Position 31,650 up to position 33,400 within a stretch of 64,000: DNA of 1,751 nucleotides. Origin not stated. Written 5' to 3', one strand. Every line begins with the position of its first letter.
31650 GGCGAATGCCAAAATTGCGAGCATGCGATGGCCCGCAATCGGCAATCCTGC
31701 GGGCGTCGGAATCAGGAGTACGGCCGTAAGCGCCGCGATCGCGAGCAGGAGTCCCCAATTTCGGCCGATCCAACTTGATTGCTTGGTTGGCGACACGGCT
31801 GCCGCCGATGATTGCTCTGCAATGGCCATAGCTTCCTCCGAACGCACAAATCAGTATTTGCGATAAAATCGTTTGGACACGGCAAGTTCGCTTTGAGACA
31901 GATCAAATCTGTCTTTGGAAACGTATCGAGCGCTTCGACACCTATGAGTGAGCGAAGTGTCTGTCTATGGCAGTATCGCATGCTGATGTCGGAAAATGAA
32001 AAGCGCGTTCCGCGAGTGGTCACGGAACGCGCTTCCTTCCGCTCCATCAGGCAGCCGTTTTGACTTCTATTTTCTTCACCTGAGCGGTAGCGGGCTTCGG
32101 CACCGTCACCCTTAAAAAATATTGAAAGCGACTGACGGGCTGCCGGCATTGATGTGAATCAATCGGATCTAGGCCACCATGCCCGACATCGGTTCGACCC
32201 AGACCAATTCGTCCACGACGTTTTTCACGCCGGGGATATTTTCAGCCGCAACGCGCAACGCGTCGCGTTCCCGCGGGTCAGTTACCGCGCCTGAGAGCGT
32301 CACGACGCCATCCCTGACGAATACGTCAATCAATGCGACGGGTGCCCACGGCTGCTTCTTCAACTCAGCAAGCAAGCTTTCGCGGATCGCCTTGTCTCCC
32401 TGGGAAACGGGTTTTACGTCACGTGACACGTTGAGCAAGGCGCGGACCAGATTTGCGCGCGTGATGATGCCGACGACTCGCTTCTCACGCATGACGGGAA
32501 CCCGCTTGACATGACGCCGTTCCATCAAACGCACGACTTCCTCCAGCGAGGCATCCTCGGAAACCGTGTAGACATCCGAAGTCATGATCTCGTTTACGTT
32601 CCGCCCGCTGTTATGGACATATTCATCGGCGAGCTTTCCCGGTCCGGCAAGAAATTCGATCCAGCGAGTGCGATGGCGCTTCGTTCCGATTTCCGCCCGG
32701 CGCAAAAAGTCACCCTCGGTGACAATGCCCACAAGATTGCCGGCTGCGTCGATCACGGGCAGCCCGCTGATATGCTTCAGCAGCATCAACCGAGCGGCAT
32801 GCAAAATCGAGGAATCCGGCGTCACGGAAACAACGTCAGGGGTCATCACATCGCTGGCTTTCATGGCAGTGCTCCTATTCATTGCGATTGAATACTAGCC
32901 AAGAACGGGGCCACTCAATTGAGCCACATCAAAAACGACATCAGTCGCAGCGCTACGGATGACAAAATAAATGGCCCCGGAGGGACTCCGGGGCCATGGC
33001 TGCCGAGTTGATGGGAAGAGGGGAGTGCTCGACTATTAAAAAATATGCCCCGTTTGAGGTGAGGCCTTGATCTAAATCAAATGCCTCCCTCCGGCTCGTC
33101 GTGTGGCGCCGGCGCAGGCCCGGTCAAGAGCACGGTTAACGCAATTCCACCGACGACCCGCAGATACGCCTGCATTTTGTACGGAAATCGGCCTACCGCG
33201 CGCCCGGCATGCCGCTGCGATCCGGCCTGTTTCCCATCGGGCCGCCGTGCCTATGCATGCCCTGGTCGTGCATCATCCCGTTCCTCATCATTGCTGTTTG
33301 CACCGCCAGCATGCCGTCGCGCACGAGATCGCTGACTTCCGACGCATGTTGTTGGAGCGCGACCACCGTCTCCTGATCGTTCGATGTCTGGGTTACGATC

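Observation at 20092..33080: Dense array of FNR/FixK boxes: a micro-oxic regulon island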

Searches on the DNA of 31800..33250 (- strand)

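Call 28: search_rna_families(source=window, start=31800, end=33250, threshold=evalue, max_evalue=10)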
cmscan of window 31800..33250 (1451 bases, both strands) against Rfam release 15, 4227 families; matches with E-value up to 10: 5.
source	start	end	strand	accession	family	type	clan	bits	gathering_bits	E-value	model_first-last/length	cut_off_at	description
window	32966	33079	-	RF02344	ar14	Gene; sRNA;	-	25.9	58.8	0.019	1-123/123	no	Alphaproteobacterial ar14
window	32907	32999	+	RF01391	isrH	Gene; sRNA;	-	17.4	45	0.031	1-280/280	no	isrH Hfq binding RNA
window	32018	32104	-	RF00501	Rota_CRE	Cis-reg;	-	16.7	40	4.9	1-68/68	no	Rotavirus cis-acting replication element (CRE)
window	32380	32447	+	RF00434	BTE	Cis-reg;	-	16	45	3.2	1-99/99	no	Luteovirus cap-independent translation element (BTE)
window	33042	33099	-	RF03695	MIR6151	Gene; miRNA;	-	14.4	71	9.9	1-71/71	no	MIR6151 microRNA precursor family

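Call 29: search_rna_families(source=window, start=32900, end=33200, threshold=evalue, max_evalue=1, show_alignments=2)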
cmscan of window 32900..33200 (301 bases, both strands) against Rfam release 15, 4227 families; matches with E-value up to 1: 2.
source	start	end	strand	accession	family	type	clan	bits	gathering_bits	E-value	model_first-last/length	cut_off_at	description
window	32966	33079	-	RF02344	ar14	Gene; sRNA;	-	25.9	58.8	0.004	1-123/123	no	Alphaproteobacterial ar14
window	32900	32999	+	RF01391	isrH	Gene; sRNA;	-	12.4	45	0.24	143-280/280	5'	isrH Hfq binding RNA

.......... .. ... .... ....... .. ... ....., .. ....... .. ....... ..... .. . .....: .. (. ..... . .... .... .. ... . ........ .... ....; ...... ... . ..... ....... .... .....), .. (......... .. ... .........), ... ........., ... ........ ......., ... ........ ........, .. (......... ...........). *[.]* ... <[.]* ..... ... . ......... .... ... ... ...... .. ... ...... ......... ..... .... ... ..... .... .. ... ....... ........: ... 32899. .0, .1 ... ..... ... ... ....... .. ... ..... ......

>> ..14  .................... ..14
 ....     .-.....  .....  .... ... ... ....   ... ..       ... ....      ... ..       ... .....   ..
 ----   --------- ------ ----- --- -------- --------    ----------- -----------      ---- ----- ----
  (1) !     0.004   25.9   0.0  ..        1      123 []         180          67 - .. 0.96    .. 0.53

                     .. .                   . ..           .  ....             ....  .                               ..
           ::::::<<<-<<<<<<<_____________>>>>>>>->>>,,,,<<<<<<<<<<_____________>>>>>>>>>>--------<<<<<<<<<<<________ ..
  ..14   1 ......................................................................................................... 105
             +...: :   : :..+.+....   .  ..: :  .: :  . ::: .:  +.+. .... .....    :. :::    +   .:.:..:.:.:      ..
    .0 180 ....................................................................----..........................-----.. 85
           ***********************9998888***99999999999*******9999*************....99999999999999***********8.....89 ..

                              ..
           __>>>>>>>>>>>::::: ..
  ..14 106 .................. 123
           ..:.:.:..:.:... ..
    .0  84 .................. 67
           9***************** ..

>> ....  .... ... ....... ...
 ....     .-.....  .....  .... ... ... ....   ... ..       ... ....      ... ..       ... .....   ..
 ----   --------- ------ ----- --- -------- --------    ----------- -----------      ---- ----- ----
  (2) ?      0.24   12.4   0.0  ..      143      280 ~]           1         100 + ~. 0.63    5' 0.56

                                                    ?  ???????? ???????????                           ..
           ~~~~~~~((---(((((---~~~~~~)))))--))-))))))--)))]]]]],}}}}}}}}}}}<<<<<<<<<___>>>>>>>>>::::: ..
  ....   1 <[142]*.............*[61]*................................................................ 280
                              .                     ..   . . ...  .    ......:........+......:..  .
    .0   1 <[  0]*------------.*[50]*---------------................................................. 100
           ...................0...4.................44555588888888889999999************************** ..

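Call 32: search_rna_families(sources=[L001, L002, L003, L004, L005, L006, L007, L008], threshold=gathering)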
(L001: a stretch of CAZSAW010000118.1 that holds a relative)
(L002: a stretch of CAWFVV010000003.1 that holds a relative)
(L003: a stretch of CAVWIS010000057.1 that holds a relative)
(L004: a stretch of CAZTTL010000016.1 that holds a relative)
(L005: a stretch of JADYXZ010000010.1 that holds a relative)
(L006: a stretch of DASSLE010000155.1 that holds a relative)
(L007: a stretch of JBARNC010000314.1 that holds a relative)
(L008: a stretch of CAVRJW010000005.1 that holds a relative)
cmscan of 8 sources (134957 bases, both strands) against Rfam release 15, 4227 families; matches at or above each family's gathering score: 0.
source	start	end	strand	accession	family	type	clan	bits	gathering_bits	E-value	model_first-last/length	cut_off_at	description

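Call 51: build_rna_model(alignment_id=A4, structure=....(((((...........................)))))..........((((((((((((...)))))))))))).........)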
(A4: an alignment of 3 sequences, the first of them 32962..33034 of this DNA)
Model R1 built from alignment A4 (3 sequences, 87 columns); structure: as given.
model positions 81; base pairs 17; branch points 1; effective number of sequences 1.56; information 0.7 bits per position. Calibrated on 0.2 Mb of random sequence (short: E-values are rough).
structure used (alignment columns):
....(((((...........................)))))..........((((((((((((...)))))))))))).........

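Call 53: search_with_rna_model(model_id=R1, sources=[window, L001, L002, L003, L004, L005, L006, L007, L008, L009, L010, L011, L012, L013, L014, L015, L016, L017, L018, L019, L020, L021, L022, L023, L024, L025, L026, L027, L028, L029, L030, L031, L032, L033, L034, L035, L036, L037, L038, L039, L040, L041, L042, L043, L044, L045, L046, L047, L048, L049, L050, L051, L052, L053, L054, L055, L056, L057, L058, L059, L060, L072, L073], max_evalue=1)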
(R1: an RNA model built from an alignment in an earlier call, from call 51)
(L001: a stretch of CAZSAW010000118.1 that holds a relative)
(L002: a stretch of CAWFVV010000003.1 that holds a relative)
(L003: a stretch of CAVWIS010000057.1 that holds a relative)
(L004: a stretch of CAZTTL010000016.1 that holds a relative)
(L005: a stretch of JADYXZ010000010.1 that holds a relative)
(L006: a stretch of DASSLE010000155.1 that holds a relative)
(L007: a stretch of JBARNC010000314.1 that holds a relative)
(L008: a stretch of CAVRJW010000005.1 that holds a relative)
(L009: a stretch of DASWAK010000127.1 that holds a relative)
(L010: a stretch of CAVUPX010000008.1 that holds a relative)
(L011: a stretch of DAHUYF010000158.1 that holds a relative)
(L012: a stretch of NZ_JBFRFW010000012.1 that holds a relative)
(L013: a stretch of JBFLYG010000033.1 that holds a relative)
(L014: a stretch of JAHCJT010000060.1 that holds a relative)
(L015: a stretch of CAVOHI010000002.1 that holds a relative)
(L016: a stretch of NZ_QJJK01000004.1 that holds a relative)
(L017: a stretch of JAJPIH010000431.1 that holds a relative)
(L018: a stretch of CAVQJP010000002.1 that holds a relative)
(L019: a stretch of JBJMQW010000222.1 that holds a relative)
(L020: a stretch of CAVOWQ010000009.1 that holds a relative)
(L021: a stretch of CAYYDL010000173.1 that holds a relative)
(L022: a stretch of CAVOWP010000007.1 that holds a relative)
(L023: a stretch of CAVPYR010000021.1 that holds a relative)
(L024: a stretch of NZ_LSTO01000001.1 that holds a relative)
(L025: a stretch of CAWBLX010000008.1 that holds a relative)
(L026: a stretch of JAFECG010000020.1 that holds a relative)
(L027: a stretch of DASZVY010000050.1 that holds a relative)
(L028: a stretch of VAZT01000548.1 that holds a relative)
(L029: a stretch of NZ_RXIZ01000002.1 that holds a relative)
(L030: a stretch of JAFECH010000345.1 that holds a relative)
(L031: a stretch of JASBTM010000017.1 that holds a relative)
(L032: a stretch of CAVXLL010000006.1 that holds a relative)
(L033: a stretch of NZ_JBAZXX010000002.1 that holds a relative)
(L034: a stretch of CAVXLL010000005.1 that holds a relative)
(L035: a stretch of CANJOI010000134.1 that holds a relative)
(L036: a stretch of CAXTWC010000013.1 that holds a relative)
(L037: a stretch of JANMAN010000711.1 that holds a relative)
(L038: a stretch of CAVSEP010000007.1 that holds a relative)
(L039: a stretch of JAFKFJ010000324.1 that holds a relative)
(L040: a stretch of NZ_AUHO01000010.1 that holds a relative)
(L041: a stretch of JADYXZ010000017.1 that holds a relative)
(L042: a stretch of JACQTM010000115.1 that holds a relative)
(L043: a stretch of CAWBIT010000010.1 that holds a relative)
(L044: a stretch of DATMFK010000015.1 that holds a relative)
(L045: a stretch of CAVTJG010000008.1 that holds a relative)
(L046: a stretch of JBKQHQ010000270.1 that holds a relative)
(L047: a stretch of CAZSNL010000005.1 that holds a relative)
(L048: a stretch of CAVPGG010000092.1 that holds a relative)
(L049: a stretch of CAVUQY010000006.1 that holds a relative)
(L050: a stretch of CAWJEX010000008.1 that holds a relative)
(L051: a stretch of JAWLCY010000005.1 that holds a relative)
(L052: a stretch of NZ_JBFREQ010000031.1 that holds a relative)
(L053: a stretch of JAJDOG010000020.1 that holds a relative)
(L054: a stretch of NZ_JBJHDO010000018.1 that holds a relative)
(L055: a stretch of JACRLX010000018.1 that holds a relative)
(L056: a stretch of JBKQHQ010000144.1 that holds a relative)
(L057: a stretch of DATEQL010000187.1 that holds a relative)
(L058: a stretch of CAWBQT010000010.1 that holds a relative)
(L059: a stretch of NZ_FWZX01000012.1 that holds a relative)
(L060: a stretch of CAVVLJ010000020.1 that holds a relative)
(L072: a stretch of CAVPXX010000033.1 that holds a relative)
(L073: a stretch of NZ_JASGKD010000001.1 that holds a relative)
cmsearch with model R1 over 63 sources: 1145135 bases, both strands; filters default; matches with E-value up to 1: 6.
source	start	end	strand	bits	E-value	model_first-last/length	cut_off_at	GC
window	32962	33036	-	95.7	6.9e-24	1-81/81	no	0.59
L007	5745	5823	+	27.3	0.00018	1-81/81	no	0.56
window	32971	32997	+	23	0.0029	46-72/81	no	0.74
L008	8161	8238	+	20.7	0.013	1-81/81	no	0.62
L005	9828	9901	+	19.7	0.027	1-81/81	no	0.64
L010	8156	8230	+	16.3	0.25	1-81/81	no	0.53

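Call 54: search_with_rna_model(model_id=R1, sources=[L078, L079, L080, L081, L082, L083, L084, L085, L086, L087, L088, L089, L090, L091, L092, L093, L094, L095, L096, L097, L098, L099, L100, L101, L102, L103, L104, L105, L106, L107, L108, L109, L110, L111, L112, L113, L114, L115, L116, L117, L118, L119, L120, L121, L122, L123, L124, L125, L126, L127, L128, L129, L130, L131, L132, L133, L134, L135, L136, L137, L138, L139, L140, L141, L142, L143, L144, L145, L146, L147, L148, L149, L150, L151, L152, L153, L154, L155, L156, L157], max_evalue=1)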
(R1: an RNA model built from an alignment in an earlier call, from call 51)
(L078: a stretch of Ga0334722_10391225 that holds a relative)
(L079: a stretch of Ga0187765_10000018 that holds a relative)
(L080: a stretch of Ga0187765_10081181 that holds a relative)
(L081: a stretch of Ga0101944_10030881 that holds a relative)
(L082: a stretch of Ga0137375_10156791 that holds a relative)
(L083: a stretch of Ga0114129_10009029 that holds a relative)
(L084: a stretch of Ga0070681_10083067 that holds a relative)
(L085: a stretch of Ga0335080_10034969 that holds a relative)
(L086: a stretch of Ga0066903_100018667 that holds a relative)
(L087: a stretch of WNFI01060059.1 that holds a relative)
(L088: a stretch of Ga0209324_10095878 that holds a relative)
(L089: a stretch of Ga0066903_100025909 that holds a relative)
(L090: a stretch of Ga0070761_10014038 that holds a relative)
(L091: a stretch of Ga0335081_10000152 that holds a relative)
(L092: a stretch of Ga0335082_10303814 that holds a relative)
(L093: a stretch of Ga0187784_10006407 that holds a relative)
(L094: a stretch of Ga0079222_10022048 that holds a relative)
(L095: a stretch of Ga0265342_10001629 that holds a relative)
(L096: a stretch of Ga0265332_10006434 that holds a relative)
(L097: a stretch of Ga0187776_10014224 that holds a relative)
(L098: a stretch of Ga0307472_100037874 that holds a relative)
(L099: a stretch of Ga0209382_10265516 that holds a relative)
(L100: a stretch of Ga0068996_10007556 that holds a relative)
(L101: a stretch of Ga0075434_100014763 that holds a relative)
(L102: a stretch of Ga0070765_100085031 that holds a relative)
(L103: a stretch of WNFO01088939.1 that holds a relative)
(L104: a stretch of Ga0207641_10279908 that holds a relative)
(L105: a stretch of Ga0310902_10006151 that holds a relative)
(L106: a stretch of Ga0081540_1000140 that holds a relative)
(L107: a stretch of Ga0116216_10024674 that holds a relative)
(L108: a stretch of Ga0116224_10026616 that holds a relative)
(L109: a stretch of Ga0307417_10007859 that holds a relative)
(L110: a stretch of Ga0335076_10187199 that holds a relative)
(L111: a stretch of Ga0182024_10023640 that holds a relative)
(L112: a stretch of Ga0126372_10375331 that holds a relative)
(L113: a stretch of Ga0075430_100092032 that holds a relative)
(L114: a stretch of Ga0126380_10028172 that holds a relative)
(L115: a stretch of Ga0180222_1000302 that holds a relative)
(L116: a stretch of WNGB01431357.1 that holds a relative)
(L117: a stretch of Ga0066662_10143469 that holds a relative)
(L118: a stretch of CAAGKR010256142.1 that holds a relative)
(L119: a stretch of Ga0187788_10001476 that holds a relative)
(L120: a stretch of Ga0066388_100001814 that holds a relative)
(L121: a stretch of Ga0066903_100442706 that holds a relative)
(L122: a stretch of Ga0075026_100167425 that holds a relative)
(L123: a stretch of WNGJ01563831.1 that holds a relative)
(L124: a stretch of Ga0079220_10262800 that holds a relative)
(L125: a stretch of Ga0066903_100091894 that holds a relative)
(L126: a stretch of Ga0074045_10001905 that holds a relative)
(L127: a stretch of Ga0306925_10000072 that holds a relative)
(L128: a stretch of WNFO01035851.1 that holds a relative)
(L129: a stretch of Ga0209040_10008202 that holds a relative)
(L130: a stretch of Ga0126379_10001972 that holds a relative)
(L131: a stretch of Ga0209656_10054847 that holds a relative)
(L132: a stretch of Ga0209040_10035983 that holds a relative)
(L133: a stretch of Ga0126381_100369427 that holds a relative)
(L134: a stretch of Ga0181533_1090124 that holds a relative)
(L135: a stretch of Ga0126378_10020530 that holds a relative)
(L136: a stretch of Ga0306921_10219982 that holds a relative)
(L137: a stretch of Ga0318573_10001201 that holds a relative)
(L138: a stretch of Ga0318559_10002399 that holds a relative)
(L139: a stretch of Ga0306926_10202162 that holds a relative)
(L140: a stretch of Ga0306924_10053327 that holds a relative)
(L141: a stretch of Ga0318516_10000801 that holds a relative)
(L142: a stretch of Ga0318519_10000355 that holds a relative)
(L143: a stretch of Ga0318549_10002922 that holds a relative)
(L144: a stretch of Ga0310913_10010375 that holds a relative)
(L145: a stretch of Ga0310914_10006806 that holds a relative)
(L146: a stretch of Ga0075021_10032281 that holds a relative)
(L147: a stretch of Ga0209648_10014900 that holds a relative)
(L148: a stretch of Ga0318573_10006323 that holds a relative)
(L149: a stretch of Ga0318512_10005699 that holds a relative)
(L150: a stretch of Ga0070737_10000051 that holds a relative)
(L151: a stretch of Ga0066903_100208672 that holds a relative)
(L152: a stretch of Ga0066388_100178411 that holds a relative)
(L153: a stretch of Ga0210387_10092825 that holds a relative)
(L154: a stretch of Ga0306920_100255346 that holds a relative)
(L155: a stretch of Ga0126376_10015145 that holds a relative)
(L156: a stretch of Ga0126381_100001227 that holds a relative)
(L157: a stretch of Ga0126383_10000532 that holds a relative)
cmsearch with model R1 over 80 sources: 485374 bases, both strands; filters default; matches with E-value up to 1: 7.
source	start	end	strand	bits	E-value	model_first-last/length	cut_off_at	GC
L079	6363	6444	+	102.9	2.6e-26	1-81/81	no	0.6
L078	111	196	+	90.5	8.6e-23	1-81/81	no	0.6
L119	3879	3957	+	27.2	8.2e-05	1-81/81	no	0.59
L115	9824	9903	+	22.4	0.0019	1-81/81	no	0.62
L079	6409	6435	-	18.5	0.024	46-72/81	no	0.74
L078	161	187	-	17.3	0.053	46-72/81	no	0.67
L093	3298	3372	+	15.2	0.21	1-81/81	no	0.57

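Call 62: search_with_rna_model(model_id=R1, sources=[window, L079, L078, L115, L005, L093, L007, L119, L008, L010], max_evalue=0.05, make_alignment=true, show_alignments=0)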
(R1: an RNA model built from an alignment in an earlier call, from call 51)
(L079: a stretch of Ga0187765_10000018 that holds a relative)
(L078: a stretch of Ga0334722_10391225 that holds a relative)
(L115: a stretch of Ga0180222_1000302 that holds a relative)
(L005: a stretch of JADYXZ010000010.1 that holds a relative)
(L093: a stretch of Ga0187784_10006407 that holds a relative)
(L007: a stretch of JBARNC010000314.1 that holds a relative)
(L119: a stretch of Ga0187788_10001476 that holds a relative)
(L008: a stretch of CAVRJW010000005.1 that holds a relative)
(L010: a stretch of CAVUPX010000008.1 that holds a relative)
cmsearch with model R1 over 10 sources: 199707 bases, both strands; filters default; matches with E-value up to 0.05: 12.
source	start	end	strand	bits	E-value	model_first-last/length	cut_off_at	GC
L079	6363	6444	+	102.9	1.1e-26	1-81/81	no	0.6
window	32962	33036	-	95.7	1.2e-24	1-81/81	no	0.59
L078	111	196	+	90.5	3.6e-23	1-81/81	no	0.6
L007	5745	5823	+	27.3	3.1e-05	1-81/81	no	0.56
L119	3879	3957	+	27.2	3.4e-05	1-81/81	no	0.59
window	32971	32997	+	23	0.00051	46-72/81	no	0.74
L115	9824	9903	+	22.4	0.00078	1-81/81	no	0.62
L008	8161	8238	+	20.7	0.0023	1-81/81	no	0.62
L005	9828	9901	+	19.7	0.0047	1-81/81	no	0.64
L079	6409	6435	-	18.5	0.0098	46-72/81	no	0.74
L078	161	187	-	17.3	0.022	46-72/81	no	0.67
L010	8156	8230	+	16.3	0.043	1-81/81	no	0.53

Alignment A5: 12 matches aligned to the model, 103 columns, each read 5' to 3' on its own strand. Consensus structure (alignment columns), stored with it:
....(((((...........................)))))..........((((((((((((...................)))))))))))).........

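Call 90: search_rna_families(sources=[L093, L119, L078, L115, L005], threshold=evalue, max_evalue=0.5)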
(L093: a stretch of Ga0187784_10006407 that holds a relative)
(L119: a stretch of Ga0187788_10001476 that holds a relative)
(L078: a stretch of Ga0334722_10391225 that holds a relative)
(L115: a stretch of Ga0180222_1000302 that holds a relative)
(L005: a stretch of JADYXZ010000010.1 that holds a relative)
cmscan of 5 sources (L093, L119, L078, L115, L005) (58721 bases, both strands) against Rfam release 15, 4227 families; matches with E-value up to 0.5: 3.
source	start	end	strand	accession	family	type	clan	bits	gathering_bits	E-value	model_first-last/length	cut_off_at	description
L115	1524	1602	-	RF00521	SAM_alpha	Cis-reg; riboswitch;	-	76.2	36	2.1e-15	1-79/79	no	Alpha-proteobacteria SAM riboswitch aptamer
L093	3129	3265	+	RF02600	BASRCI27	Gene; sRNA;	-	29.6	59.8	0.016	1-167/167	no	Brucella sRNA CI27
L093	3142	3185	+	RF02599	BASRCI408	Gene; sRNA;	-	24.7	398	0.021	358-400/435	no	Brucella sRNA CI408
